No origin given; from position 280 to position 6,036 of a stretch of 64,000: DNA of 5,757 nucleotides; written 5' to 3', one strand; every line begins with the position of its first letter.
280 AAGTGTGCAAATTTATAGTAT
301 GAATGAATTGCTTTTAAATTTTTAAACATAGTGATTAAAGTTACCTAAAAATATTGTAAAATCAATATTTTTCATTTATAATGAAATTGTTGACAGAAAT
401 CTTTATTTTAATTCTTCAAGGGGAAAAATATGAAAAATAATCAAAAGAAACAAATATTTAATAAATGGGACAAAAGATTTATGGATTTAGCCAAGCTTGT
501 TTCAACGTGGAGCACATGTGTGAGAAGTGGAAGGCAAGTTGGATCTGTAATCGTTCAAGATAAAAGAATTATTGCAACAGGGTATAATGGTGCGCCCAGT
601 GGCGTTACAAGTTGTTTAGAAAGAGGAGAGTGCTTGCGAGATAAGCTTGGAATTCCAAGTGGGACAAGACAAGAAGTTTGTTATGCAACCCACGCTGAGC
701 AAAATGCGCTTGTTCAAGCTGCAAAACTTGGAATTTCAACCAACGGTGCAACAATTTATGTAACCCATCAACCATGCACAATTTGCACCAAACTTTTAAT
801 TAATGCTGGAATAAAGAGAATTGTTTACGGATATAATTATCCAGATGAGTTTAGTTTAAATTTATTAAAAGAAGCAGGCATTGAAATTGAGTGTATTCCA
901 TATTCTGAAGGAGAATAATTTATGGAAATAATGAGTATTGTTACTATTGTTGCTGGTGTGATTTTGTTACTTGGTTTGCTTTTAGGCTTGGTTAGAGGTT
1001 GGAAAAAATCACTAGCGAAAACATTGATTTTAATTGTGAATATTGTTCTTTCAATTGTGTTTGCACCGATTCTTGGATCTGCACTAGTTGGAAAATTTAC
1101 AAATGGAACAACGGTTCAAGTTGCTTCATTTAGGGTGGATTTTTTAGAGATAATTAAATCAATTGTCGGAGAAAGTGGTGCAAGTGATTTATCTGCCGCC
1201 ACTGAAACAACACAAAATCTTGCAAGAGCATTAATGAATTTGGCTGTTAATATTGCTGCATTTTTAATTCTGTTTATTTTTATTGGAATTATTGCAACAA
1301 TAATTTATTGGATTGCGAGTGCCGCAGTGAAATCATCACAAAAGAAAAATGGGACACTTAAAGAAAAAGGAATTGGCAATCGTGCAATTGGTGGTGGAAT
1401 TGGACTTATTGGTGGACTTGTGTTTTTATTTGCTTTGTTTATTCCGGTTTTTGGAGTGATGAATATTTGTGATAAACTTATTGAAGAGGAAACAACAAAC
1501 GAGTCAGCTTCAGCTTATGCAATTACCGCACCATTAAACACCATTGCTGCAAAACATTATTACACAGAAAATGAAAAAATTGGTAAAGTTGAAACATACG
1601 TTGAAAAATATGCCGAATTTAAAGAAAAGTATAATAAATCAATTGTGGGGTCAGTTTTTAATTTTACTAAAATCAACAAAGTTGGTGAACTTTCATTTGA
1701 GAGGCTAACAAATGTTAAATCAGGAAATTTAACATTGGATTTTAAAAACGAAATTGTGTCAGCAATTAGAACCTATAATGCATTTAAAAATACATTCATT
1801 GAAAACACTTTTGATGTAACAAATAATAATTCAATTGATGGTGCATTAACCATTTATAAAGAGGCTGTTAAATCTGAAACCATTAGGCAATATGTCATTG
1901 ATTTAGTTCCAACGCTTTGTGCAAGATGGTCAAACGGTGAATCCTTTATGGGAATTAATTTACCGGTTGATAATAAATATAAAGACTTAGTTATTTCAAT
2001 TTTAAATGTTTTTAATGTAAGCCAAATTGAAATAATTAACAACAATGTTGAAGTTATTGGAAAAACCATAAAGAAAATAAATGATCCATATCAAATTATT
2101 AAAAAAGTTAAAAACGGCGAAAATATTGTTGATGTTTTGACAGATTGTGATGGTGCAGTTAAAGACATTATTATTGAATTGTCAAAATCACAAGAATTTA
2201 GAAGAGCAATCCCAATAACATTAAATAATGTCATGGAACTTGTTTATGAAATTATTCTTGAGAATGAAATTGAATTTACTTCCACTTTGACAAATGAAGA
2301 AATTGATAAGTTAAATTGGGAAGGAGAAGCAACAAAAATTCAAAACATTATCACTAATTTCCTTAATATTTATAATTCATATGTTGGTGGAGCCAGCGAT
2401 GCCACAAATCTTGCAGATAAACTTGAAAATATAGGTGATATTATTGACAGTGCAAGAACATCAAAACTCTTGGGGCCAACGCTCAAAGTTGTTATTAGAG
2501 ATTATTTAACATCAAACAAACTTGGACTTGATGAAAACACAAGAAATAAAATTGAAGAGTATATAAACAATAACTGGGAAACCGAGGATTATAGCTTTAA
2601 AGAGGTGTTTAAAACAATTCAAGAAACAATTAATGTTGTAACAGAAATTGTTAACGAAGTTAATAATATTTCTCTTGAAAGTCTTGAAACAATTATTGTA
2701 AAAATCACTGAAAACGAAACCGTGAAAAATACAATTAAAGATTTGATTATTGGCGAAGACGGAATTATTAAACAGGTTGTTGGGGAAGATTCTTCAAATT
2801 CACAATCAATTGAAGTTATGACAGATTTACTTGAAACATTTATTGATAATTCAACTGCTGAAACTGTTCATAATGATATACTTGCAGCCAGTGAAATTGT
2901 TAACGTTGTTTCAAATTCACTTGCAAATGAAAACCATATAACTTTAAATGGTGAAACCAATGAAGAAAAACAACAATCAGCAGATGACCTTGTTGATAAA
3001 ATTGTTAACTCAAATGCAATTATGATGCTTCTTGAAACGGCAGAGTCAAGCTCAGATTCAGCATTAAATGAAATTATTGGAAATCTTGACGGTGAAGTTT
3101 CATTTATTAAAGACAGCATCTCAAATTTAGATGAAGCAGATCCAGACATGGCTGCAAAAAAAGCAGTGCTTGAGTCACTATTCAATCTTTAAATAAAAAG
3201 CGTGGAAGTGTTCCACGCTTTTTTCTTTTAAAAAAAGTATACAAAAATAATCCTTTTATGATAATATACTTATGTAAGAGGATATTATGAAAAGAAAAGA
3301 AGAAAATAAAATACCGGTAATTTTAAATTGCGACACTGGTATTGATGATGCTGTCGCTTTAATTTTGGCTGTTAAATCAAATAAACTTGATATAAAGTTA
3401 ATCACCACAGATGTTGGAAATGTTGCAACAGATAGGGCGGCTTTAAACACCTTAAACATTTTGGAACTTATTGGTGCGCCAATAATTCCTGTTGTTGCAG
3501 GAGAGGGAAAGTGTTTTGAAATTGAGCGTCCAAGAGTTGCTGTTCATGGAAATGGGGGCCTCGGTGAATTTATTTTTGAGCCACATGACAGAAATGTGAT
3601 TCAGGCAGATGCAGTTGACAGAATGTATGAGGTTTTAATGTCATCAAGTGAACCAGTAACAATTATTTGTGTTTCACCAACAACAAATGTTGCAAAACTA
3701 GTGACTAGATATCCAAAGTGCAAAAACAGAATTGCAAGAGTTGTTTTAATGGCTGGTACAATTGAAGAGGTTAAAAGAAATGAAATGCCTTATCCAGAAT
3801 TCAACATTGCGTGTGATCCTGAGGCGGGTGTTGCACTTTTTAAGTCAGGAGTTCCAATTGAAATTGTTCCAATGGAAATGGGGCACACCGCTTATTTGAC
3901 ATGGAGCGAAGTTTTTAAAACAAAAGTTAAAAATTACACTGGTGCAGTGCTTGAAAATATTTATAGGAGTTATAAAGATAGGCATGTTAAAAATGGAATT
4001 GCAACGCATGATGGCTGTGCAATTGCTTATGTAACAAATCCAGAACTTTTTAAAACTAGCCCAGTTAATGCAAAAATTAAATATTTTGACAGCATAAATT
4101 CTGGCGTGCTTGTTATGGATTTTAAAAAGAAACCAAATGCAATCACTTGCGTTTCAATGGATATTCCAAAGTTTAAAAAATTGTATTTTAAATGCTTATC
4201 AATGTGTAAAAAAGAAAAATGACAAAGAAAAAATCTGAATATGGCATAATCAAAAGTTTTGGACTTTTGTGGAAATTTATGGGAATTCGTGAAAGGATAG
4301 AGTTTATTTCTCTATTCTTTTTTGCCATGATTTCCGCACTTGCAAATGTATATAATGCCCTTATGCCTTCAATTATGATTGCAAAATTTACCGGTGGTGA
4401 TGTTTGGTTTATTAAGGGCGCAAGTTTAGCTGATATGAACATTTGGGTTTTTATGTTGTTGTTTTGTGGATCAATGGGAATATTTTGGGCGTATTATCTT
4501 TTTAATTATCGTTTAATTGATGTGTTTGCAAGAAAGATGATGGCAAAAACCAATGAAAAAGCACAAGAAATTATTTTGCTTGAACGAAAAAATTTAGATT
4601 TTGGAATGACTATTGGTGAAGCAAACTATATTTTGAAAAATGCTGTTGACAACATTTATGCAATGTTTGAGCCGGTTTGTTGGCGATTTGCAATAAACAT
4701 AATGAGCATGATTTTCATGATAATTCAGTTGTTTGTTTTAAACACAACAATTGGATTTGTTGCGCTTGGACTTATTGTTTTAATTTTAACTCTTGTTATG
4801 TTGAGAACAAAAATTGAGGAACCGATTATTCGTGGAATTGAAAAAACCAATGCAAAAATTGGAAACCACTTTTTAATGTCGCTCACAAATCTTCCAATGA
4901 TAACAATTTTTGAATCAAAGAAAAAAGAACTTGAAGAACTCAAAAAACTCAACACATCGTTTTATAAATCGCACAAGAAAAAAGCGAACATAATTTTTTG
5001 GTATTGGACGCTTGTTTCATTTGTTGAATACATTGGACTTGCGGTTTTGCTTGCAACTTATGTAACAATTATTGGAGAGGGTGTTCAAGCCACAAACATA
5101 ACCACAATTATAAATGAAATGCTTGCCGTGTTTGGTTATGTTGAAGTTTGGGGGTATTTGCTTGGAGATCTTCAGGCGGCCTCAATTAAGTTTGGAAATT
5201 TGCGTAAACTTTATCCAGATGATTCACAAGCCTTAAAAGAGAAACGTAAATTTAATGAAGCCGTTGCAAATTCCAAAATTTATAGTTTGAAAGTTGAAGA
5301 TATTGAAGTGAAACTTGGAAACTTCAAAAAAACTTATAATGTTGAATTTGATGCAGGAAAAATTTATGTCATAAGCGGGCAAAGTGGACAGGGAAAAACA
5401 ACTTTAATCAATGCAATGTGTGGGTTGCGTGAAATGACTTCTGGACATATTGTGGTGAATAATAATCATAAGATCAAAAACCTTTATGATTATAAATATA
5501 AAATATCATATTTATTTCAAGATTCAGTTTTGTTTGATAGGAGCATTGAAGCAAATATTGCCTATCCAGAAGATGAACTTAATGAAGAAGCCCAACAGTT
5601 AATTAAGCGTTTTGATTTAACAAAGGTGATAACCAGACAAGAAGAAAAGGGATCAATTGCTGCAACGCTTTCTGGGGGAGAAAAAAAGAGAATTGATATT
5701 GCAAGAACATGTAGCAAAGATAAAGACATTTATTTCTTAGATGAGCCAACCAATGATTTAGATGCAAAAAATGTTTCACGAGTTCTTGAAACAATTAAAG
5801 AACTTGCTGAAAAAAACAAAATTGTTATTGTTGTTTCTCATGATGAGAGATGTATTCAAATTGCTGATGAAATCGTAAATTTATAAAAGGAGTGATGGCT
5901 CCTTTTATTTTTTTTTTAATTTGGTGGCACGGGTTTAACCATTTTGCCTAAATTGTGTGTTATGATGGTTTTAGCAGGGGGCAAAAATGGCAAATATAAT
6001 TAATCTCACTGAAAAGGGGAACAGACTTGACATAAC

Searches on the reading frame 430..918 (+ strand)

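Call 6: search_protein_families(library=pfam, proteins=[window:430-918:+], max_evalue=0.01)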
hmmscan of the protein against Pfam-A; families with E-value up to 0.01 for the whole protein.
window:430-918:+ (162 aa): 3 families
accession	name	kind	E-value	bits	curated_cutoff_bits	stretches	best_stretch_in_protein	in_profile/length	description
PF00383.29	dCMP_cyt_deam_1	-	1.7e-26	92.5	25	1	12-134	2-101/102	Cytidine and deoxycytidylate deaminase zinc-binding region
PF14437.12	MafB19-deam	-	1.6e-22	80.4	27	1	13-140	3-106/142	MafB19-like deaminase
PF14439.12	Bd3614-deam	-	6.6e-05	23.3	38.5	1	88-133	36-88/113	Bd3614-like deaminase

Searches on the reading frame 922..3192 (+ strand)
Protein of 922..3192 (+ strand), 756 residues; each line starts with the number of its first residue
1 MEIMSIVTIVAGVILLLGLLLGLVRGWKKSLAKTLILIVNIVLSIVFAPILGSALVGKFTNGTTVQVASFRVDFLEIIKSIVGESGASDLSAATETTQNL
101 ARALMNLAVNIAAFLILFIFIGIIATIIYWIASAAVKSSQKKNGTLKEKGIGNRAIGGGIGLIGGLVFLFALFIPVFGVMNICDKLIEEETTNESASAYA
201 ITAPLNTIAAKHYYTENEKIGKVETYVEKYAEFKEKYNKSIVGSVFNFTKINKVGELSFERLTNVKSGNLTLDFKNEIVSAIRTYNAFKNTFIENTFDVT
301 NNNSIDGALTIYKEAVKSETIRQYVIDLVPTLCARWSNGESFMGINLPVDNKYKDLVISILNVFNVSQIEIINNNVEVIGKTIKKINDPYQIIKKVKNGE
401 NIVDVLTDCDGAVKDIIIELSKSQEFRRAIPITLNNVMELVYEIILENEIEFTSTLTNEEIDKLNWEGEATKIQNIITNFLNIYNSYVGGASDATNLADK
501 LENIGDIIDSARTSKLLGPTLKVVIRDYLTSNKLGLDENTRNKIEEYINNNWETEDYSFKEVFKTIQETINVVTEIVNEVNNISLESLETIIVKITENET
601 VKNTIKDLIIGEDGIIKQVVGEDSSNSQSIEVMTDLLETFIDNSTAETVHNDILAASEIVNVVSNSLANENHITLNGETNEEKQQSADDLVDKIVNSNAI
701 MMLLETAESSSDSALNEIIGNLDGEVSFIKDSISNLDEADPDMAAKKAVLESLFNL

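Call 6: search_protein_families(library=pfam, proteins=[window:922-3192:+], max_evalue=0.01)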
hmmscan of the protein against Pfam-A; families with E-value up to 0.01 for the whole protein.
window:922-3192:+ (756 aa): 2 families
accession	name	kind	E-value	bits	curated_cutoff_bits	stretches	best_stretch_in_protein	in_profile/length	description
PF02674.22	Colicin_V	-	1e-06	29.3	29.3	2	8-74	2-68/144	Colicin V production protein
PF00001.26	7tm_1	-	0.007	16.3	30.5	0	99-193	148-238/260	7 transmembrane receptor (rhodopsin family)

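Call 108: search_protein_families(library=padloc, proteins=[window:922-3192:+], max_evalue=0.001)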
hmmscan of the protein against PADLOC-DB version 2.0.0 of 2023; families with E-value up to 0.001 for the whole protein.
window:922-3192:+ (756 aa): 0 families

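Call 109: search_protein_families(library=ncbifam, proteins=[window:922-3192:+], max_evalue=0.001)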
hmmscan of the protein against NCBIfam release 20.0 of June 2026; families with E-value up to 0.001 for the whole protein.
window:922-3192:+ (756 aa): 0 families

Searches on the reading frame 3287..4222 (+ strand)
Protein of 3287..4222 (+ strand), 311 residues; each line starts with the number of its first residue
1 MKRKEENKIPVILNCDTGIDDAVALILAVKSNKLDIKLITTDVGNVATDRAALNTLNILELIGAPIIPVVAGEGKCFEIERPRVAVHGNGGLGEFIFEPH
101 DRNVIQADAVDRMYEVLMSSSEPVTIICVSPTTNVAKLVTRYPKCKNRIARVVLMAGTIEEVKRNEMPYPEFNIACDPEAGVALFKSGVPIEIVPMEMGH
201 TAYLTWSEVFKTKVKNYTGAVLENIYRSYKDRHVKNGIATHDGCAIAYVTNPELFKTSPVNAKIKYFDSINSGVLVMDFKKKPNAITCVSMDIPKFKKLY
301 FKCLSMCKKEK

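Call 6: search_protein_families(library=pfam, proteins=[window:3287-4222:+], max_evalue=0.01)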
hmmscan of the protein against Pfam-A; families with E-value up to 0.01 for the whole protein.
window:3287-4222:+ (311 aa): 1 family
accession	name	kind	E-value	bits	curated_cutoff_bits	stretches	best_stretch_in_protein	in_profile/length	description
PF01156.24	IU_nuc_hydro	-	2.2e-64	218.4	34.2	1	11-298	1-297/297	Inosine-uridine preferring nucleoside hydrolase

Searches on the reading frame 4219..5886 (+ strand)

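Call 6: search_protein_families(library=pfam, proteins=[window:4219-5886:+], max_evalue=0.01)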
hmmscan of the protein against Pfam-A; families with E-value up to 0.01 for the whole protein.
window:4219-5886:+ (555 aa): 10 families
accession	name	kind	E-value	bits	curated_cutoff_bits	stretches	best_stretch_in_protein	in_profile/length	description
PF00005.33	ABC_tran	-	1.1e-27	97.8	25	1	373-512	4-137/137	ABC transporter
PF00664.28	ABC_membrane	-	1.6e-09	38.3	28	1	31-298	3-264/274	ABC transporter transmembrane region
PF02463.25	SMC_N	-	3.5e-09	36.9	40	1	368-554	12-210/220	RecF/RecN/SMC N terminal domain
PF13304.12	AAA_21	-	8.3e-06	26.5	27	1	439-542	167-299/304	AAA domain, putative AbiEii toxin, Type IV TA system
PF03193.22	RsgA_GTPase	-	6e-05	23.4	30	1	344-411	71-137/174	RsgA GTPase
PF18159.6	S_4TM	-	7e-05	22.8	26.9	1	157-283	34-154/291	SMODS-associating 4TM effector domain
PF00350.29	Dynamin_N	-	0.00021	21.8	27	1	385-544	3-140/168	Dynamin family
PF13555.12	AAA_29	-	0.00029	20.9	27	1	367-401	10-43/61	P-loop containing region of AAA domain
PF13476.12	AAA_23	-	0.0071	17.4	27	1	365-508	3-149/201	AAA domain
PF02492.25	cobW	-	0.0078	16.3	20.7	0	382-417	2-38/180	CobW/HypB/UreG, nucleotide-binding domain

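Call 108: search_protein_families(library=padloc, proteins=[window:4219-5886:+], max_evalue=0.001)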
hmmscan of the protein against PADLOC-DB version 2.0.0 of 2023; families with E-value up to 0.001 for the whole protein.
window:4219-5886:+ (555 aa): 15 families
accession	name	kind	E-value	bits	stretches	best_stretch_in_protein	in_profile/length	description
PDLC04135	mad3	-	1e-29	102.2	2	471-554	251-336/374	mads_3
PDLC04140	mad8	-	1.5e-09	35.8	1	372-544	12-235/314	mads_8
PDLC02914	ATPase-Toprim_I-B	-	6.5e-09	33.5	1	372-423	17-54/443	-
PDLC02335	AbiLi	-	7e-08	29.9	1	351-544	47-239/326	AbiLi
PDLC03859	LmuB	-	2.9e-07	28.1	1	357-443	3-83/611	-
PDLC03878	NsnB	-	3.2e-07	28.4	1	363-425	4-70/345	-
PDLC04164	AriA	-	3.7e-07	28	0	412-538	100-229/253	-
PDLC02980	AriA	-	5.9e-07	27.7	1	494-542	248-299/304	-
PDLC00721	Effector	-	2.1e-06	25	1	161-270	40-144/305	4TM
PDLC04213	HEC-02A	-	4.1e-06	24.6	0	364-433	6-75/337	-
PDLC04214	HEC-02A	-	4.8e-05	20.8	0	501-542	237-278/338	-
PDLC00716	Effector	-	9.4e-05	20.3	1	160-270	39-144/302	4TM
PDLC04242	PDC-M01A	-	9.4e-05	18.8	0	453-542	373-466/566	-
PDLC00715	Effector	-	0.0003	18.1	1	164-271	42-158/315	4TM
PDLC04895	PDC-S06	-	0.00065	16.3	0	496-546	583-633/784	-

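Call 109: search_protein_families(library=ncbifam, proteins=[window:4219-5886:+], max_evalue=0.001)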
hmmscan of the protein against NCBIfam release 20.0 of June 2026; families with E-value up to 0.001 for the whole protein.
window:4219-5886:+ (555 aa): 193 families (the best 25 are shown)
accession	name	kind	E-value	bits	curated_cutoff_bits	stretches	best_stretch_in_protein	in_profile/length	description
TIGR02857.1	CydD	equivalog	4.7e-44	151.2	435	1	35-555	11-529/529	thiol reductant ABC exporter subunit CydD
TIGR03608.1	L_ocin_972_ABC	subfamily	1.2e-37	129.4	254.85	1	371-555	15-206/206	putative bacteriocin export ABC transporter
TIGR02868.1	CydC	equivalog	2.6e-35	122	329.05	1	164-542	141-529/530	thiol reductant ABC exporter subunit CydC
TIGR02203.1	MsbA_lipidA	equivalog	2.6e-33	115.4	602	1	160-553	139-539/572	lipid A export permease/ATP-binding protein MsbA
NF008364.0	PRK11160.1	equivalog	8.5e-33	113.8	630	1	153-554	137-546/575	heme ABC transporter ATP-binding protein/permease CydC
NF010178.0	PRK13657.1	equivalog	2.5e-31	108.8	733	1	137-553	117-540/588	glucan ABC transporter ATP-binding protein/ permease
NF008379.0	PRK11174.1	equivalog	2.5e-29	102.4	684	1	145-553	135-554/588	heme ABC transporter permease/ATP-binding protein CydD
TIGR03375.1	type_I_sec_LssB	subfamily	1.2e-28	99.8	693.1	1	163-553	271-672/696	type I secretion system permease/ATPase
TIGR02982.1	heterocyst_DevA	subfamily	1.9e-28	99.5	295.8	1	373-555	24-214/220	ABC exporter ATP-binding subunit, DevA family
TIGR02673.1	FtsE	equivalog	7.1e-28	97.7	264.85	1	373-547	21-201/214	cell division ATP-binding protein FtsE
NF007601.2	PRK10247.1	equivalog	1.5e-27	96.5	292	1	357-555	2-204/204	iron efflux ABC transporter ATP-binding subunit FetA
TIGR04521.1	ECF_ATPase_2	equivalog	4.3e-27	94.9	330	1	373-553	24-216/279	energy-coupling factor transporter ATPase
TIGR01842.1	type_I_sec_PrtD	subfamily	1.2e-26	93.4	510.15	1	164-553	130-524/544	type I secretion system permease/ATPase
NF050066.1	LPSTprtrPglK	equivalog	2.6e-26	92.2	1000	1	131-554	125-554/558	BC-type lipopolysaccharide transporter PglK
NF008355.0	PRK11144.1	equivalog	9.6e-26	90.6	434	1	361-553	5-200/353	molybdenum ABC transporter ATP-binding protein ModC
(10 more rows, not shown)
